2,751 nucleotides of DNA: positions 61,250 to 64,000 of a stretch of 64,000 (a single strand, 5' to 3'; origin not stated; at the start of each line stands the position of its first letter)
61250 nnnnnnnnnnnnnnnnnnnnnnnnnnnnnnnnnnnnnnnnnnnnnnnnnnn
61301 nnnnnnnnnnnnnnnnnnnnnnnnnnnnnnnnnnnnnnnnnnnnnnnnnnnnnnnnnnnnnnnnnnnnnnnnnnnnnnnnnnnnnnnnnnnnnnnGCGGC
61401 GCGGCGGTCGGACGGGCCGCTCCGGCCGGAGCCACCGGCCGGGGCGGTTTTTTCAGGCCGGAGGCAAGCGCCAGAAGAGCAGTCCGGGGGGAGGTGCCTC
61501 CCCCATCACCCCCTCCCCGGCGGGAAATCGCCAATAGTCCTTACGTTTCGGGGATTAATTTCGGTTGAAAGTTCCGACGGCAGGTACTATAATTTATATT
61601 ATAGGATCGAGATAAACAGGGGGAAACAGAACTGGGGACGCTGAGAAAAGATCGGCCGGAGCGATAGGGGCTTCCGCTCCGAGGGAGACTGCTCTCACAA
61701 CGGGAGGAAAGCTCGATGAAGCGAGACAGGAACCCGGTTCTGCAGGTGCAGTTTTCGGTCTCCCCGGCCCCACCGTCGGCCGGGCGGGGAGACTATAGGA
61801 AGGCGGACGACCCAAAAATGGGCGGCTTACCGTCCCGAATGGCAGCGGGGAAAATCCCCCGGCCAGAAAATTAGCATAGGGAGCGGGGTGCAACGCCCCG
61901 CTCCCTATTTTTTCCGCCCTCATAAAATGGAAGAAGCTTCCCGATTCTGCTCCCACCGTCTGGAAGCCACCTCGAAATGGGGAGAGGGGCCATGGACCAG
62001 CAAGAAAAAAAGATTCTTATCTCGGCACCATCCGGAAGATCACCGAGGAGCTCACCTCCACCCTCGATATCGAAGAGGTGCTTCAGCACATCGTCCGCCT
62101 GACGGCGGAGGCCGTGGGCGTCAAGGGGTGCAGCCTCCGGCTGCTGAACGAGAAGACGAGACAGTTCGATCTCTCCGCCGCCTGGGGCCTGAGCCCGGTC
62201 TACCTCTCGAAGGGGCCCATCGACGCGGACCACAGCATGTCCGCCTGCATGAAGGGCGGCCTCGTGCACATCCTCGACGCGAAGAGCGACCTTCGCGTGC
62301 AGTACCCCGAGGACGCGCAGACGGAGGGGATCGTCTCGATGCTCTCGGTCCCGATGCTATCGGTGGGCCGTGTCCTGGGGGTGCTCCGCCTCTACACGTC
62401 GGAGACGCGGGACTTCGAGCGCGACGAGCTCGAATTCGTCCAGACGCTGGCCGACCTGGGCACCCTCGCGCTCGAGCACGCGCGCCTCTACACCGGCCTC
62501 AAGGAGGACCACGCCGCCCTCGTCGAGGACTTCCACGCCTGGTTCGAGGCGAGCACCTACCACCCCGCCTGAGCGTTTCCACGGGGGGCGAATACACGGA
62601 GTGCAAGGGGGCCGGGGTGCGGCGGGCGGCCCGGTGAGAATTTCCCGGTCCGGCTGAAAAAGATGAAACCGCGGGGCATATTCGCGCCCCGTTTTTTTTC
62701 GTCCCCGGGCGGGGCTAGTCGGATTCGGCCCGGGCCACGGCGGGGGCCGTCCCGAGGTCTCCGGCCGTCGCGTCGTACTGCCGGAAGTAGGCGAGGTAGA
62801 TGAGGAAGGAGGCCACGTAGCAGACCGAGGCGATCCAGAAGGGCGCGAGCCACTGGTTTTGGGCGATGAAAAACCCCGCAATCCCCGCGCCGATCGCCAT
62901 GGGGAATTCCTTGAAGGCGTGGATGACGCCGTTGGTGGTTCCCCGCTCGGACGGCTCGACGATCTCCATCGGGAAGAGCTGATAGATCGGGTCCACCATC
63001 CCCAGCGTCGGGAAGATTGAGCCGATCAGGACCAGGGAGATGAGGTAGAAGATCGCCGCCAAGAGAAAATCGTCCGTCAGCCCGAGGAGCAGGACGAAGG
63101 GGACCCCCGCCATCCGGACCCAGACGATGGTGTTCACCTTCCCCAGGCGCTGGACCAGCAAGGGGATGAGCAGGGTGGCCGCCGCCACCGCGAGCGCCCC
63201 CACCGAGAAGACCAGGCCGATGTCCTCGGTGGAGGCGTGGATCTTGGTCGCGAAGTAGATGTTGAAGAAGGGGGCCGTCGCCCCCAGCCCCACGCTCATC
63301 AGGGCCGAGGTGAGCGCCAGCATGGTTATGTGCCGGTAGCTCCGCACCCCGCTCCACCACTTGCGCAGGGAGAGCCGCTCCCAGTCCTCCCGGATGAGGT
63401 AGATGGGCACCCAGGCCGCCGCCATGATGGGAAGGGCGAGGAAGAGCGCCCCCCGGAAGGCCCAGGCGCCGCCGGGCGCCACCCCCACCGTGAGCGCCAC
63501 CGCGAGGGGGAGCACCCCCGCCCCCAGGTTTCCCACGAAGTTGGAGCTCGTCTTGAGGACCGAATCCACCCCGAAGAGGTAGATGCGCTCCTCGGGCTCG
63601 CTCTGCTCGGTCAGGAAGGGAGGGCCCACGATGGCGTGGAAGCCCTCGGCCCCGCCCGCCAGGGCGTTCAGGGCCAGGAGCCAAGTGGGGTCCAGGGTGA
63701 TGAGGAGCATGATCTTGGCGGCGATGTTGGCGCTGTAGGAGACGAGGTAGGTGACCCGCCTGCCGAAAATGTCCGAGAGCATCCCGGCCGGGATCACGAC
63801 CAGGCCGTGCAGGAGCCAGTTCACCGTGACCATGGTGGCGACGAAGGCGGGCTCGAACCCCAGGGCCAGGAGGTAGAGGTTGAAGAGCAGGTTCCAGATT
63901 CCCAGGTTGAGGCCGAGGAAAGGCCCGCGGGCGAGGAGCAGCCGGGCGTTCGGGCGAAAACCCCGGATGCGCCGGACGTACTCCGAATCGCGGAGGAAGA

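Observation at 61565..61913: Candidate novel structured RNA of about 310 nt between a textbook sigma70 promoter and an intrinsic terminator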

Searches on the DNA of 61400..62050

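Call 5: search_rna_families(source=window, start=61400, end=62050, threshold=evalue, max_evalue=10, show_alignments=3)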
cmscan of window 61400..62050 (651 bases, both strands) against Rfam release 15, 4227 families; matches with E-value up to 10: 11.
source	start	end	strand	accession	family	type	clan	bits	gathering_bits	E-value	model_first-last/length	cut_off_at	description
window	61751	61912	+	RF02354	BjrC80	Gene; sRNA;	-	24.7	80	0.013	1-162/162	no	Bradyrhizobiaceae sRNA BjrC80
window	61846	61936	-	RF00007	U12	Gene; snRNA; splicing;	CL00006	21.4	53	0.054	1-151/151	no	U12 minor spliceosomal RNA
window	61869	61948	-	RF02029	sraA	Gene; sRNA;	-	18.5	56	3.9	1-95/95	no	sraA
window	61400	61453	+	RF00021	Spot_42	Gene; sRNA;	-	16.9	80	1.4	61-115/115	5'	Spot 42 RNA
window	61418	61567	-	RF02354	BjrC80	Gene; sRNA;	-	16.8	80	0.76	1-162/162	no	Bradyrhizobiaceae sRNA BjrC80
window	61627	61742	+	RF02687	RAGATH-8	Gene; sRNA;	-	16.1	86.7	0.067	1-276/276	no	RAGATH-8 RNA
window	61411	61548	-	RF02342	ar7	Gene; sRNA;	-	15.7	60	1.1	1-145/145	no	Alphaproteobacterial sRNA ar7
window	61406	61517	+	RF02354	BjrC80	Gene; sRNA;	-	15.5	80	1.5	1-162/162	no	Bradyrhizobiaceae sRNA BjrC80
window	61873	61912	+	RF01918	mir-1249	Gene; miRNA;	-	14.9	83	4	1-75/75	no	mir-1249 microRNA precursor family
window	61833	61859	+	RF02975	DUF3800-XI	Gene; sRNA;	-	13.5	37.8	2.3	1-48/48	no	DUF3800-XI RNA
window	61879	61905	+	RF02687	RAGATH-8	Gene; sRNA;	-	8.7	86.7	8.9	1-276/276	no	RAGATH-8 RNA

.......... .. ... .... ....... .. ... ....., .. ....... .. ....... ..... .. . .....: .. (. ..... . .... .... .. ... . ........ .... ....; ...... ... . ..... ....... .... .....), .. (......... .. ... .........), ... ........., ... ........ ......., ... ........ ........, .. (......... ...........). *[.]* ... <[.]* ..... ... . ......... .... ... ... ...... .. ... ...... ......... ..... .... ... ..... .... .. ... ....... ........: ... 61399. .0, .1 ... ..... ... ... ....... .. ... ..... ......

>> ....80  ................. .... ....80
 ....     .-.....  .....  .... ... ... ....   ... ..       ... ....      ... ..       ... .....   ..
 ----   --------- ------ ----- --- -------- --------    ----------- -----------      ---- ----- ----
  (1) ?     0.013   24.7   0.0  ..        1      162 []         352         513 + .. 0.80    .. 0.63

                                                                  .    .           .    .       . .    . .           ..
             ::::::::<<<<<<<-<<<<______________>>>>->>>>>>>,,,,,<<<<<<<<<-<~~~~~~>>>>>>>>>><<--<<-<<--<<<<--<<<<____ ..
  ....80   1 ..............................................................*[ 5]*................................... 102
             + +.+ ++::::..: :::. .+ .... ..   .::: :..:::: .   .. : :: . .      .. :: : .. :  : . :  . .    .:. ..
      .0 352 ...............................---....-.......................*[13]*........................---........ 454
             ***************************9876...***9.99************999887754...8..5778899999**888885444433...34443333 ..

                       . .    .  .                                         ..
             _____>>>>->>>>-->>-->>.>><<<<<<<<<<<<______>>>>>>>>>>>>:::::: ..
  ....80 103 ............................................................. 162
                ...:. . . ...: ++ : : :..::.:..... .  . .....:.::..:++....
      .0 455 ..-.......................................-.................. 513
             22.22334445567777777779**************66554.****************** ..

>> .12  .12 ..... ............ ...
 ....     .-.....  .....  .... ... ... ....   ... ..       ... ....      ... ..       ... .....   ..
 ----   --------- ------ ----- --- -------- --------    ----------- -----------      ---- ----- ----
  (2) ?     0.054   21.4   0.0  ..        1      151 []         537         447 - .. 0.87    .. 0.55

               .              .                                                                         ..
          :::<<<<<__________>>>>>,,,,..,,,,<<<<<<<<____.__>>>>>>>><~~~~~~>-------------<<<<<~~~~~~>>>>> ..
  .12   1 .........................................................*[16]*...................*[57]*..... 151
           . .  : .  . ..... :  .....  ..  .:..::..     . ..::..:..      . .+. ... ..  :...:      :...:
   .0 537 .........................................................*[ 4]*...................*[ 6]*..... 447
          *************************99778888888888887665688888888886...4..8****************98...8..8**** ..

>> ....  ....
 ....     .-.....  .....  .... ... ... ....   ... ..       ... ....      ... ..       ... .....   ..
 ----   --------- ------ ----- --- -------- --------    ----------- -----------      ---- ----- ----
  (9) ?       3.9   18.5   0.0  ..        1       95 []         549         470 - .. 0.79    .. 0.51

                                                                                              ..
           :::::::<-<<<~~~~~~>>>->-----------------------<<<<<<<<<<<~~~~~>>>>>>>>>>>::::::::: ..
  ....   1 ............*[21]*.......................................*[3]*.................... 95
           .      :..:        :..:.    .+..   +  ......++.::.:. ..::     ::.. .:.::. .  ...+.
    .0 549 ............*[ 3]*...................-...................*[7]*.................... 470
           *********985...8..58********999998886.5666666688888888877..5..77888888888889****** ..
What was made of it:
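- On Any described RNA family (Rfam 15): In E-value mode the best hit was BjrC80 at 24.7 bits against a threshold of 80, driven by the terminator hairpin (call 5).
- Closest known: RNA polymerase-binding RNAs of similar size. Different: There is no Rfam hit even at E <= 10 (call 5), and the element is not conserved.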

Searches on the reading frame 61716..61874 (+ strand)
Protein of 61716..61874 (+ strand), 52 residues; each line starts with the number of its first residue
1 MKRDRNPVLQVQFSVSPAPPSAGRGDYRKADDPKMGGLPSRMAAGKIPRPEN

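Call 10: search_protein_families(library=pfam, proteins=[window:61716-61874:+], max_evalue=0.01)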
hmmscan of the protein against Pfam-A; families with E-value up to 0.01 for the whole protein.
window:61716-61874:+ (52 aa): 0 families

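Call 11: find_encoding_contigs(protein=window:61716-61874:+, flank=4000, max_places=10)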
Protein window:61716-61874:+ (52 aa): no gene with exactly this product is on record in the collection.

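Call 16: find_homologous_proteins(query=window:61716-61871:+, max_evalue=1)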
Query seq(52 aa): no candidate shares three 5-residue words with the query. No homologue found.
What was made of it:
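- On Small protein-coding gene: No hit in the word-indexed search of 5.8 billion proteins (call 16).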

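Call 38: search_protein_representatives(protein=window:61716-61871:+)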
Query: 52 residues. Proteins with E-value up to 0.001 (for the whole library): 2; up to 1e-10: 0; up to 1e-30: 0. The best 2 are listed.
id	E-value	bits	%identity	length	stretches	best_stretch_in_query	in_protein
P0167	1.4e-04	37.8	53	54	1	1-45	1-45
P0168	3.4e-04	36.6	33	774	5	21-45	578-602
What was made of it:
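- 61716..61874 (+): 52-codon ORF (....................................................), basic (pI 10.5) and predicted to be disordered. No homologue was found outside the clade (calls 16, 38).
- On Small protein-coding gene: Exhaustive phmmer over 1.84 billion representatives finds only the sister-lineage copy (call 38).
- An exhaustive phmmer search finds the ORF only in the sister lineage (call 38).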

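Call 41: find_encoding_contigs(protein=P0167, flank=5000, max_places=10)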
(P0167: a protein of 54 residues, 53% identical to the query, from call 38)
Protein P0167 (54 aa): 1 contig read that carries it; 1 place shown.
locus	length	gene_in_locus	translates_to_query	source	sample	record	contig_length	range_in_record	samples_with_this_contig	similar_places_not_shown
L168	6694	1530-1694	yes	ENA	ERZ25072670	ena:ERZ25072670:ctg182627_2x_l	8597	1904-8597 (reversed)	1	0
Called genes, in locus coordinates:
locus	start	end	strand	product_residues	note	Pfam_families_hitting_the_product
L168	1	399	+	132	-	?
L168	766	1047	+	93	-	-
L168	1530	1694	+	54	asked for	-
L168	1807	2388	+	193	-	PF13185:GAF_2, PF01590:GAF, PF13492:GAF_3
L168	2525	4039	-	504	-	PF07690:MFS_1, PF13347:MFS_2 (weak), PF07690:MFS_1 (weak)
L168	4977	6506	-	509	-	PF22039:HUTI_composite_bact (weak), PF01979:Amidohydro_1, PF07969:Amidohydro_3 (weak)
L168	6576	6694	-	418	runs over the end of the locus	PF00999:Na_H_Exchanger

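Call 54: predict_structure(protein=window:61716-61871:+)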
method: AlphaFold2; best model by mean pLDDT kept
length: 52 residues; sequences in the alignment: 1
mean_pLDDT: 68.1   pTM: 0.16
mean pLDDT of the five models: 68.1, 67.1, 66.9, 65.4, 64.3
residues with pLDDT >= 90: 0; 70-90: 17; 50-70: 35; < 50: 0
segments of 3 or more residues with pLDDT < 50: none
pLDDT, mean of each block of 10 residues (from residue 1): 73 79 63 62 63 69
secondary structure, 60 per line:
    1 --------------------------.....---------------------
elements in order: H27-31
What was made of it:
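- AlphaFold predicts no fold (call 54).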

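Call 64: search_protein_families(library=ncbifam, proteins=[window:61716-61871:+], max_evalue=1)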
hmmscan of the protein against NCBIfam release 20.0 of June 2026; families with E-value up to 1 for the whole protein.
seq(52 aa): 0 families

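Call 65: search_protein_families(library=phrogs, proteins=[window:61716-61871:+], max_evalue=1)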
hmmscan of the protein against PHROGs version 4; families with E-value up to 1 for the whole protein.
seq(52 aa): 0 families
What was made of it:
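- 61716..61874 (+): No family hit (calls 10, 64, 65). pLDDT 68, pTM 0.16 (call 54).
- On Small protein-coding gene: No Pfam, NCBIfam or PHROG hit (calls 10, 64, 65).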

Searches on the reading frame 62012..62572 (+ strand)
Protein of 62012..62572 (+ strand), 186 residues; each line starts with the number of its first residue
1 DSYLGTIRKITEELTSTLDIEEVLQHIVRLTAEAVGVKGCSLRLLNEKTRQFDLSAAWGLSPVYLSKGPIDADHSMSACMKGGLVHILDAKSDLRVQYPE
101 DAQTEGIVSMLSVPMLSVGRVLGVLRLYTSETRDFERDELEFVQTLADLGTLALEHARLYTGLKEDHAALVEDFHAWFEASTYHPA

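Call 10: search_protein_families(library=pfam, proteins=[window:62012-62572:+], max_evalue=0.01)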
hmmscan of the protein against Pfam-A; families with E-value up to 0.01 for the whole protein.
window:62012-62572:+ (186 aa): 3 families
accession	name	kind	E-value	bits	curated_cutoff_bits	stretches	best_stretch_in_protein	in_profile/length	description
PF13185.12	GAF_2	-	2.6e-16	60.5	28.6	1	18-155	2-136/136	GAF domain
PF01590.32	GAF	-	1.1e-14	55.5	22.4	1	19-153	1-132/133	GAF domain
PF13492.12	GAF_3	-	2.2e-13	51.2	27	1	19-155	1-128/129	GAF domain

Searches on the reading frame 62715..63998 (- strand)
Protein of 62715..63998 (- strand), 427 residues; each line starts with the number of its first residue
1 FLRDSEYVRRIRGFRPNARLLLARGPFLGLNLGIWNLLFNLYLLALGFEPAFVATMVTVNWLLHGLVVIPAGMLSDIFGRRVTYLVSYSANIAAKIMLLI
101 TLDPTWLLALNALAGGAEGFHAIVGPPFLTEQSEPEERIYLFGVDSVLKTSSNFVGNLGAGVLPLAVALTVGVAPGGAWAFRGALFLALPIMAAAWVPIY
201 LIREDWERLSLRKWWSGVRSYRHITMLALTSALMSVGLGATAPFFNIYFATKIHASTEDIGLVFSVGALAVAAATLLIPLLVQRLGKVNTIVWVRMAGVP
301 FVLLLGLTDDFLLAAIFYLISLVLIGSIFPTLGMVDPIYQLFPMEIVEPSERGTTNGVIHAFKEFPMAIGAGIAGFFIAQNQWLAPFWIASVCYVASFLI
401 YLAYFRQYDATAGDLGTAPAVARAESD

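Call 10: search_protein_families(library=pfam, proteins=[window:62715-63998:-], max_evalue=0.01)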
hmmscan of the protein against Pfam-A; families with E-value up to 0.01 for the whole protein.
window:62715-63998:- (427 aa): 3 families
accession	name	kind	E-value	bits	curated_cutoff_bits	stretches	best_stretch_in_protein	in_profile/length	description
PF07690.21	MFS_1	-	1.1e-32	113.8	33.4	2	34-370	14-346/347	Major Facilitator Superfamily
PF13347.12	MFS_2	-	6.5e-05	22.1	27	1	134-378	128-381/427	MFS/sugar transport protein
PF01306.25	LacY_symp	-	0.00027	20.3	24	1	236-403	21-186/413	LacY proton/sugar symporter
